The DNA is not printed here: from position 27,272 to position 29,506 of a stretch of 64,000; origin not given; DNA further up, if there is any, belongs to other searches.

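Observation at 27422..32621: ThDP enzyme, SDR, NDP-hexose C-methyltransferase-type and secondary-ADH-like genes head a wall-polysaccharide operon: candidate branched-chain sugar pathway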

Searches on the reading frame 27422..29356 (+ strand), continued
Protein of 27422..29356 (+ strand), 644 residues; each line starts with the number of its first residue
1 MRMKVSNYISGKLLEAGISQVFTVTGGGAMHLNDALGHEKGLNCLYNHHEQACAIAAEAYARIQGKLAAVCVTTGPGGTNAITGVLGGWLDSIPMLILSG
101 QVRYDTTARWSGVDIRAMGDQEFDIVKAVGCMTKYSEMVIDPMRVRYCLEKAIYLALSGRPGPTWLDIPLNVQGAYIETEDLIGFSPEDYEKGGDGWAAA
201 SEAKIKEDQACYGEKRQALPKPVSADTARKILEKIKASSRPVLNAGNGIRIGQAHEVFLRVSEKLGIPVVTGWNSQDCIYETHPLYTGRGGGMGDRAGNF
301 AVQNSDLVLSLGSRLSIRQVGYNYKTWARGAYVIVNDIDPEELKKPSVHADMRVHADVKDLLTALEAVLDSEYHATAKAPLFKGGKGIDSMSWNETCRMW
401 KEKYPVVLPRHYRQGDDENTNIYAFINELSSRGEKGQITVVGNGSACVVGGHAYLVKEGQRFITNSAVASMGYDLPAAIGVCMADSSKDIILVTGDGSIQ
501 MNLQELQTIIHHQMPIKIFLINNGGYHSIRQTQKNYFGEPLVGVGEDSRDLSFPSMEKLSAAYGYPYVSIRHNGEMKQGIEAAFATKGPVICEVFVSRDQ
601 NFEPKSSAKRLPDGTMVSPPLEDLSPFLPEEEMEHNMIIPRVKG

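Call 34: search_protein_families(library=pfam, proteins=[P0140, P0141, P0156, P0198, P0236, P0158, P0255, P0121, P0160, P0228], max_evalue=0.00001)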
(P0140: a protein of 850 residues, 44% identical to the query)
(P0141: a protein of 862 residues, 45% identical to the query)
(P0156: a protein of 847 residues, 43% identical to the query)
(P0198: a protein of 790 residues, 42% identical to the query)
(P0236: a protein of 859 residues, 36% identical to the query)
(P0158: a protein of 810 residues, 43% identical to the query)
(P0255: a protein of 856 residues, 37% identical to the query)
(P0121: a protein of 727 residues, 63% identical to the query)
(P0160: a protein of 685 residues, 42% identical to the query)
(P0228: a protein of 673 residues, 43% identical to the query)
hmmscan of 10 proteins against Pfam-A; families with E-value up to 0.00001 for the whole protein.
P0140 (850 aa): 3 families
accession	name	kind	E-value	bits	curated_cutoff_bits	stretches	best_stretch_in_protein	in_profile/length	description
PF02775.26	TPP_enzyme_C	-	2.9e-39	134.7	21.9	1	645-794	1-150/151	Thiamine pyrophosphate enzyme, C-terminal TPP binding domain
PF00205.28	TPP_enzyme_M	-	1.1e-36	126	30.4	1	446-581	1-135/137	Thiamine pyrophosphate enzyme, central domain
PF02776.23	TPP_enzyme_N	-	7.3e-33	113.3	26.8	1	251-363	2-108/119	Thiamine pyrophosphate enzyme, N-terminal TPP binding domain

P0141 (862 aa): 3 families
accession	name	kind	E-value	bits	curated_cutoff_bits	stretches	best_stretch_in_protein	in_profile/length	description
PF02775.26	TPP_enzyme_C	-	7.4e-35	120.4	21.9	1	660-810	1-151/151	Thiamine pyrophosphate enzyme, C-terminal TPP binding domain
PF02776.23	TPP_enzyme_N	-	1.3e-34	118.9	26.8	1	265-368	2-105/119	Thiamine pyrophosphate enzyme, N-terminal TPP binding domain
PF00205.28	TPP_enzyme_M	-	6.8e-32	110.5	30.4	1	461-598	1-137/137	Thiamine pyrophosphate enzyme, central domain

P0156 (847 aa): 4 families
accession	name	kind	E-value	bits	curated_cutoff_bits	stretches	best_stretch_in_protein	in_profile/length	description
PF00205.28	TPP_enzyme_M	-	4.8e-33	114.2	30.4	1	447-583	1-136/137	Thiamine pyrophosphate enzyme, central domain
PF02776.23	TPP_enzyme_N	-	7.6e-30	103.6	26.8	1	254-357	2-105/119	Thiamine pyrophosphate enzyme, N-terminal TPP binding domain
PF02775.26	TPP_enzyme_C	-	1.9e-28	99.6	21.9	1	647-794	3-149/151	Thiamine pyrophosphate enzyme, C-terminal TPP binding domain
PF07883.17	Cupin_2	-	8.6e-06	25.8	27.2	0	64-122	9-66/70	Cupin domain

P0198 (790 aa): 3 families
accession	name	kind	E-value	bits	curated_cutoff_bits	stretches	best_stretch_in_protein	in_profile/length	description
PF00205.28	TPP_enzyme_M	-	1.3e-34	119.2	30.4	1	400-536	1-136/137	Thiamine pyrophosphate enzyme, central domain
PF02776.23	TPP_enzyme_N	-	1.6e-34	118.6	26.8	1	207-308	2-104/119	Thiamine pyrophosphate enzyme, N-terminal TPP binding domain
PF02775.26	TPP_enzyme_C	-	6.7e-34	117.3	21.9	1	603-723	3-126/151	Thiamine pyrophosphate enzyme, C-terminal TPP binding domain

P0236 (859 aa): 4 families
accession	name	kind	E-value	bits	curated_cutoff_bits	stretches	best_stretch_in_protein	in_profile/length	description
PF00205.28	TPP_enzyme_M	-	1.4e-32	112.7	30.4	1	457-593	1-136/137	Thiamine pyrophosphate enzyme, central domain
PF02776.23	TPP_enzyme_N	-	4.7e-28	97.8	26.8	1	260-364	2-106/119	Thiamine pyrophosphate enzyme, N-terminal TPP binding domain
PF02775.26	TPP_enzyme_C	-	3.8e-23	82.4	21.9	1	661-808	5-151/151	Thiamine pyrophosphate enzyme, C-terminal TPP binding domain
PF07883.17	Cupin_2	-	1.4e-06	28.4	27.2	1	61-125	6-69/70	Cupin domain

P0158 (810 aa): 7 families
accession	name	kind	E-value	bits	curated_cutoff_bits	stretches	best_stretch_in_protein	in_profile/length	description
PF00205.28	TPP_enzyme_M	-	2e-37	128.4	30.4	1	197-334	2-137/137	Thiamine pyrophosphate enzyme, central domain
PF02775.26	TPP_enzyme_C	-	5.7e-37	127.3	21.9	1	403-546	9-151/151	Thiamine pyrophosphate enzyme, C-terminal TPP binding domain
PF13419.12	HAD_2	-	3.7e-31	109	23.8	1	604-782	1-178/178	Haloacid dehalogenase-like hydrolase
PF02776.23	TPP_enzyme_N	-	3.9e-29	101.3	26.8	1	3-107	2-106/119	Thiamine pyrophosphate enzyme, N-terminal TPP binding domain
PF00702.32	Hydrolase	-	4.7e-18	66.7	26.4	1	601-773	1-188/191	haloacid dehalogenase-like hydrolase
PF12710.13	HAD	-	2.6e-10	41.5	27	1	604-772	1-188/189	haloacid dehalogenase-like hydrolase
PF13242.12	Hydrolase_like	-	5.2e-08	33.1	22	1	739-795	4-61/75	HAD-hyrolase-like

P0255 (856 aa): 9 families
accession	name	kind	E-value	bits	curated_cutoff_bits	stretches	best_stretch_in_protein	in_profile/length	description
PF00205.28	TPP_enzyme_M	-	2e-31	108.9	30.4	1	207-342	3-137/137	Thiamine pyrophosphate enzyme, central domain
PF02776.23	TPP_enzyme_N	-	1e-30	106.4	26.8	1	6-127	2-118/119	Thiamine pyrophosphate enzyme, N-terminal TPP binding domain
PF02775.26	TPP_enzyme_C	-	4e-26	92.1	21.9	1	412-558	7-151/151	Thiamine pyrophosphate enzyme, C-terminal TPP binding domain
PF13847.12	Methyltransf_31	-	1.7e-15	57.4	27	1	708-824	2-125/145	Methyltransferase domain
PF08241.18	Methyltransf_11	-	3e-15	57.1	21.2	1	714-804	1-91/95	Methyltransferase domain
PF13649.12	Methyltransf_25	-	4.2e-15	56.6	27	1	713-801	1-94/97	Methyltransferase domain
PF08242.18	Methyltransf_12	-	1.5e-09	38.9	30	1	714-799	1-91/98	Methyltransferase domain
PF13489.12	Methyltransf_23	-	2.8e-08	34.1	27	1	699-846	10-159/164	Methyltransferase domain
PF07021.18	MetW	-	7.6e-06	26.1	21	0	707-813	11-113/193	Methionine biosynthesis protein MetW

P0121 (727 aa): 3 families
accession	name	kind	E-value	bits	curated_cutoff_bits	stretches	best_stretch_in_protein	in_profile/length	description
PF02776.23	TPP_enzyme_N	-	8.3e-30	103.4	26.8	1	4-116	2-107/119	Thiamine pyrophosphate enzyme, N-terminal TPP binding domain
PF00205.28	TPP_enzyme_M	-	1.7e-29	102.7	30.4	1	263-399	2-137/137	Thiamine pyrophosphate enzyme, central domain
PF02775.26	TPP_enzyme_C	-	1.9e-28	99.6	21.9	1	497-678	3-151/151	Thiamine pyrophosphate enzyme, C-terminal TPP binding domain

P0160 (685 aa): 3 families
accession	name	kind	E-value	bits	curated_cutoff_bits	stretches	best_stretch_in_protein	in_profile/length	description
PF02775.26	TPP_enzyme_C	-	1.4e-31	109.7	21.9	1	504-640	17-151/151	Thiamine pyrophosphate enzyme, C-terminal TPP binding domain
PF00205.28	TPP_enzyme_M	-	1.1e-30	106.5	30.4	1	233-369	2-137/137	Thiamine pyrophosphate enzyme, central domain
PF02776.23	TPP_enzyme_N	-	4.3e-25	88.2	26.8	1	4-106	2-102/119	Thiamine pyrophosphate enzyme, N-terminal TPP binding domain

P0228 (673 aa): 3 families
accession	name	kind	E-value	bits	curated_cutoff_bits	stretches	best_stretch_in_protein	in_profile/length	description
PF00205.28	TPP_enzyme_M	-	3.2e-30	105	30.4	1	250-385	2-136/137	Thiamine pyrophosphate enzyme, central domain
PF02776.23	TPP_enzyme_N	-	2e-29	102.2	26.8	1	4-108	2-106/119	Thiamine pyrophosphate enzyme, N-terminal TPP binding domain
PF02775.26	TPP_enzyme_C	-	1.9e-06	28.2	21.9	0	576-671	57-151/151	Thiamine pyrophosphate enzyme, C-terminal TPP binding domain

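Call 37: search_protein_families(library=pfam, proteins=[L034:4251-5807:-, L034:5777-6625:+, L034:6701-7756:+, L034:7773-9992:+, L034:11892-12863:+, L034:12891-13679:-, L034:14006-14989:+, L034:15015-15965:+, L034:16002-18473:+, L052:3418-4632:+], max_evalue=0.00001)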
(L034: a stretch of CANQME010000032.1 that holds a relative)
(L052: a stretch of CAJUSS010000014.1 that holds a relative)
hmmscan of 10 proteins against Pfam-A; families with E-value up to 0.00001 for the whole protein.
L034:4251-5807:- (518 aa): 0 families

L034:5777-6625:+ (282 aa): 1 family
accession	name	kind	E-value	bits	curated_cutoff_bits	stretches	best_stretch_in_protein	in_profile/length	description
PF00899.27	ThiF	-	1.8e-39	135.8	28.1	1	36-277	6-205/238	ThiF family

L034:6701-7756:+ (351 aa): 1 family
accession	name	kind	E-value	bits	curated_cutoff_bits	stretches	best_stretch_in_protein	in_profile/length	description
PF01263.26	Aldose_epim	-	1.7e-77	261.2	27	1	19-347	2-299/299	Aldose 1-epimerase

L034:7773-9992:+ (739 aa): 2 families
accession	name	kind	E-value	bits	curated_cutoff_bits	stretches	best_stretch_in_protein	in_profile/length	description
PF01131.25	Topoisom_bac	-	5.5e-93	312.6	35.1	1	154-704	2-410/411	DNA topoisomerase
PF01751.28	Toprim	-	3.9e-07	30.6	23.1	1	5-134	2-93/96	Toprim domain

L034:11892-12863:+ (323 aa): 3 families
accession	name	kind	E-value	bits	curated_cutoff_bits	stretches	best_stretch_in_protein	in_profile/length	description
PF01370.27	Epimerase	-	1.4e-39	136.4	20.9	1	26-253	2-240/240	NAD dependent epimerase/dehydratase family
PF16363.11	GDP_Man_Dehyd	-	5.4e-20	72.5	27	1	26-317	1-331/332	GDP-mannose 4,6 dehydratase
PF07993.18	NAD_binding_4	-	3.8e-06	26.7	20.1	0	27-59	1-36/258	Male sterility protein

L034:12891-13679:- (262 aa): 2 families
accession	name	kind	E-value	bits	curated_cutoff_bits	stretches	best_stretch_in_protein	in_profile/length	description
PF12833.13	HTH_18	-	2.7e-18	66.5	33.6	1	176-253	1-78/80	Helix-turn-helix domain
PF00165.29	HTH_AraC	-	2.8e-13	50.1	26.6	1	217-252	6-40/42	Bacterial regulatory helix-turn-helix proteins, AraC family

L034:14006-14989:+ (327 aa): 3 families
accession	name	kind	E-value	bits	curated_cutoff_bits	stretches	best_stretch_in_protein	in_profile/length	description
PF00107.32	ADH_zinc_N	-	2e-17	63.8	31.8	1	151-274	1-122/129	Zinc-binding dehydrogenase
PF13602.12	ADH_zinc_N_2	-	1.4e-16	62.1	27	1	183-324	1-134/134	Zinc-binding dehydrogenase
PF08240.17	ADH_N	-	1.8e-14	54.2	23.5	1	24-110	2-104/104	Alcohol dehydrogenase GroES-like domain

L034:15015-15965:+ (316 aa): 1 family
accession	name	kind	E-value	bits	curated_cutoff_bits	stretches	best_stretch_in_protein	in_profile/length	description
PF01487.21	DHquinase_I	-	1.4e-20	74.8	22.2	1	83-300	42-228/230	Type I 3-dehydroquinase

L034:16002-18473:+ (823 aa): 3 families
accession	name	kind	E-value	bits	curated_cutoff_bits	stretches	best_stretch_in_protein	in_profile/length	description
PF01055.32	Glyco_hydro_31_2nd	-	3.2e-59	201.4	23.5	1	212-517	1-328/328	Glycosyl hydrolases family 31 TIM-barrel domain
PF21365.3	Glyco_hydro_31_3rd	-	1.9e-18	67.1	24.4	1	526-616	2-87/87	Glycosyl hydrolase family 31 C-terminal domain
PF17137.9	DUF5110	-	1.5e-09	38.2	27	1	634-701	2-69/71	Domain of unknown function (DUF5110)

L052:3418-4632:+ (404 aa): 1 family
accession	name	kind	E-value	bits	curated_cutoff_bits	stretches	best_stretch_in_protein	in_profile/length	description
PF00535.33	Glycos_transf_2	-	3.3e-24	86.1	23.3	1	10-144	1-131/168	Glycosyl transferase family 2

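Call 40: find_encoding_contigs(protein=P0140, flank=10000, max_places=2)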
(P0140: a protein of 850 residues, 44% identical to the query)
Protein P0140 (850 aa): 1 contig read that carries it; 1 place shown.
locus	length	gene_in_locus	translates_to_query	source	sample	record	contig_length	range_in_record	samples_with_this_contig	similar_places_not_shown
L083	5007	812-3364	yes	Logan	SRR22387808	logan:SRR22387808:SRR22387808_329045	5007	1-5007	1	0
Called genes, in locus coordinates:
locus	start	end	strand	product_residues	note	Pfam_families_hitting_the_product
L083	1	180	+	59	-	?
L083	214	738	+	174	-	PF01965:DJ-1_PfpI, PF17124:ThiJ_like (faint)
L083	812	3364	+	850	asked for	PF02776:TPP_enzyme_N, PF00205:TPP_enzyme_M, PF02775:TPP_enzyme_C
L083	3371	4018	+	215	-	PF00702:Hydrolase, PF13419:HAD_2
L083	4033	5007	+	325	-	?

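Call 41: list_cluster_members(proteins=[P0122, P0124, P0125, P0127, P0128, P0131, P0134, P0137, P0158, P0255])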
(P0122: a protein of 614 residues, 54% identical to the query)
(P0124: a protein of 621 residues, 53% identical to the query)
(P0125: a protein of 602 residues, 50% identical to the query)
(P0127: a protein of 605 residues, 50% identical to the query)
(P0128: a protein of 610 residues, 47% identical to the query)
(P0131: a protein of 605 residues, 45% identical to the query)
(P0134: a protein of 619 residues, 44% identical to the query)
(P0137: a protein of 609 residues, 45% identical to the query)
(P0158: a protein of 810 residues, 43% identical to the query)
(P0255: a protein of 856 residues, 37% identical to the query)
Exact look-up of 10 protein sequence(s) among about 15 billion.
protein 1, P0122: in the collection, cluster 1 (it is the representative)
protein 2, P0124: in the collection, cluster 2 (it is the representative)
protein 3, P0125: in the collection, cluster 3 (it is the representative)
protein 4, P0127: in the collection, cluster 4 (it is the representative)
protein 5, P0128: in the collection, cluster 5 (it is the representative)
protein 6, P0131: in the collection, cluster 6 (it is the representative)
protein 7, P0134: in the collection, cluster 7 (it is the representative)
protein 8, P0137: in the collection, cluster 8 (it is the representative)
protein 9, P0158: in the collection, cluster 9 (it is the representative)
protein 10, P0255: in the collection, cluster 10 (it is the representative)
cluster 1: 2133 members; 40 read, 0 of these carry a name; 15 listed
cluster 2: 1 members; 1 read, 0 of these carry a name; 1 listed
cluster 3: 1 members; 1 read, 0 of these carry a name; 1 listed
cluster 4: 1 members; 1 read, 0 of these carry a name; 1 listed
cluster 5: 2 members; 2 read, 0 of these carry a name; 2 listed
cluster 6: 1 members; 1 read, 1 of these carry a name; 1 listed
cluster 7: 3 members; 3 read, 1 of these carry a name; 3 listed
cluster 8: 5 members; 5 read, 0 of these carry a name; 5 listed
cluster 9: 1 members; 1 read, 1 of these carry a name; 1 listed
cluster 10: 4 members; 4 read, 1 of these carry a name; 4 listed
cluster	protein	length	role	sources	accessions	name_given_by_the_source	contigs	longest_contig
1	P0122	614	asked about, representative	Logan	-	-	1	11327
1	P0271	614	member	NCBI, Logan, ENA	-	-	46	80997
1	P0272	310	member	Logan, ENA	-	-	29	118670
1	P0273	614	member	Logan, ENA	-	-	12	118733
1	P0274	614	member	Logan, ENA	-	-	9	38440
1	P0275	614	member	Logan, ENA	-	-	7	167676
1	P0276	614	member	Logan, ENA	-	-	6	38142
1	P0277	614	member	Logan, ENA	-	-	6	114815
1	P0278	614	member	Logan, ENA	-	-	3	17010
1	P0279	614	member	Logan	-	-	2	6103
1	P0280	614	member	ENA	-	-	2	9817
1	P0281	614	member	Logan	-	-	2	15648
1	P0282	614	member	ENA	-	-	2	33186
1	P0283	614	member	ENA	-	-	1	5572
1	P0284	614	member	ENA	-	-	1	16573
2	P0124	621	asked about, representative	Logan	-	-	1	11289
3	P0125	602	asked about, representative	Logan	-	-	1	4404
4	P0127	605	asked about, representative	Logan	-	-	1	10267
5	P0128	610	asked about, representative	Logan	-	-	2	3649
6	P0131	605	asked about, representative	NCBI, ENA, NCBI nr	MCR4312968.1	MAG: thiamine pyrophosphate-binding protein [Candidatus Roizmanbacteria bacterium] | thiamine pyrophosphate-binding protein [Candidatus Roizmanbacteria bacterium]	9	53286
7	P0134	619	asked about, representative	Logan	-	-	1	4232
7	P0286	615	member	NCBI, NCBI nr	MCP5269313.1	MAG: thiamine pyrophosphate-binding protein [Zoogloeaceae bacterium] | thiamine pyrophosphate-binding protein [Zoogloeaceae bacterium]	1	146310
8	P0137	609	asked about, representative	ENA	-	-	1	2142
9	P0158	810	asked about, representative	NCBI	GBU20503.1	acetolactate synthase-like protein [Fibrobacteres bacterium R8-0-B4]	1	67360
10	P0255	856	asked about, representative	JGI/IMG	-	acetolactate synthase-1/2/3 large subunit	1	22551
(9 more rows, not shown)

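Call 42: find_encoding_contigs(protein=P0275, flank=10000, max_places=1)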
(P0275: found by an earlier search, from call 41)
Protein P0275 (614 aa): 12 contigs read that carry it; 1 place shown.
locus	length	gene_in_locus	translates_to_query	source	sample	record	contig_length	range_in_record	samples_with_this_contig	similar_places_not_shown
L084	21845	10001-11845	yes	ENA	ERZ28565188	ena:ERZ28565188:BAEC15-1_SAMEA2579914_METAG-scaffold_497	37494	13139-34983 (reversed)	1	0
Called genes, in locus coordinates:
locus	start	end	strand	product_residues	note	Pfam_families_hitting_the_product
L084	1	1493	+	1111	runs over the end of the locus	PF06808:DctM, PF03480:DctP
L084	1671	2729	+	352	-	PF01073:3Beta_HSD, PF01370:Epimerase, PF02719:Polysacc_synt_2, PF04321:RmlD_sub_bind, PF16363:GDP_Man_Dehyd, PF07993:NAD_binding_4 (weak)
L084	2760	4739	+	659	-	-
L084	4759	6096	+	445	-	PF01041:DegT_DnrJ_EryC1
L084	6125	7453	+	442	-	PF27533:CapK_C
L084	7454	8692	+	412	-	-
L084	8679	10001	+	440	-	PF27533:CapK_C (faint), PF00501:AMP-binding (weak)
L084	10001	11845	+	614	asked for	PF02776:TPP_enzyme_N, PF00205:TPP_enzyme_M, PF02775:TPP_enzyme_C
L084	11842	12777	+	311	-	PF00106:adh_short (faint), PF01370:Epimerase, PF13460:NAD_binding_10 (weak), PF16363:GDP_Man_Dehyd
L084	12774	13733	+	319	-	PF00535:Glycos_transf_2, PF10111:Glyco_tranf_2_2 (weak)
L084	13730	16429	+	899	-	PF09586:YfhO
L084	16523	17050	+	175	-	PF02482:Ribosomal_S30AE, PF16321:Ribosom_S30AE_C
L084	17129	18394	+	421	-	PF13527:Acetyltransf_9, PF00583:Acetyltransf_1 (faint), PF17668:Acetyltransf_17, PF13530:SCP2_2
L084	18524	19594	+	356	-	PF00226:DnaJ, PF01556:DnaJ_C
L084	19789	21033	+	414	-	PF01569:PAP2, PF01066:CDP-OH_P_transf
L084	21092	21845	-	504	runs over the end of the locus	PF13401:AAA_22 (weak), PF00004:AAA, PF07728:AAA_5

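Call 43: find_encoding_contigs(protein=P0286, flank=10000, max_places=1)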
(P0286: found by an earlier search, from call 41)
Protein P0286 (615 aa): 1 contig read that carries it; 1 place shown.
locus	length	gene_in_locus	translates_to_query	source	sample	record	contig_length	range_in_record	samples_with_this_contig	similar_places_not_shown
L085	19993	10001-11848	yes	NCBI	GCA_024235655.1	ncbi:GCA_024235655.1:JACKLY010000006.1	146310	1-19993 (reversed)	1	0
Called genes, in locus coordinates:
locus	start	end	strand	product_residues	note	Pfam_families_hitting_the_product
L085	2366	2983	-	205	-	PF01656:CbiA, PF09140:MipZ (weak), PF10609:ParA (weak), PF13614:AAA_31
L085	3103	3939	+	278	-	PF09339:HTH_IclR, PF01614:IclR_C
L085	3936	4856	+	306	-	PF07848:PaaX, PF20803:PaaX_M, PF08223:PaaX_C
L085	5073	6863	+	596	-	PF00990:GGDEF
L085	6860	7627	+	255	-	PF00483:NTP_transferase, PF12804:NTP_transf_3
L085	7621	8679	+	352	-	PF04321:RmlD_sub_bind (weak), PF01370:Epimerase, PF16363:GDP_Man_Dehyd, PF02719:Polysacc_synt_2, PF07993:NAD_binding_4 (weak)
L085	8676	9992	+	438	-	PF01041:DegT_DnrJ_EryC1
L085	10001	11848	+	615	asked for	PF02776:TPP_enzyme_N, PF00205:TPP_enzyme_M, PF02775:TPP_enzyme_C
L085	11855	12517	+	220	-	PF00702:Hydrolase, PF12710:HAD, PF13419:HAD_2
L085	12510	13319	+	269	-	-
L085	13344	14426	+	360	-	PF04055:Radical_SAM, PF13186:SPASM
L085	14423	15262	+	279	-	PF01370:Epimerase, PF04321:RmlD_sub_bind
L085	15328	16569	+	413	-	PF04055:Radical_SAM (weak)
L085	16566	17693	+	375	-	PF13489:Methyltransf_23, PF08242:Methyltransf_12 (weak), PF08484:Methyltransf_14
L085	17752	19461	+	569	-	PF02310:B12-binding, PF04055:Radical_SAM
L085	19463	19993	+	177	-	PF01370:Epimerase, PF04321:RmlD_sub_bind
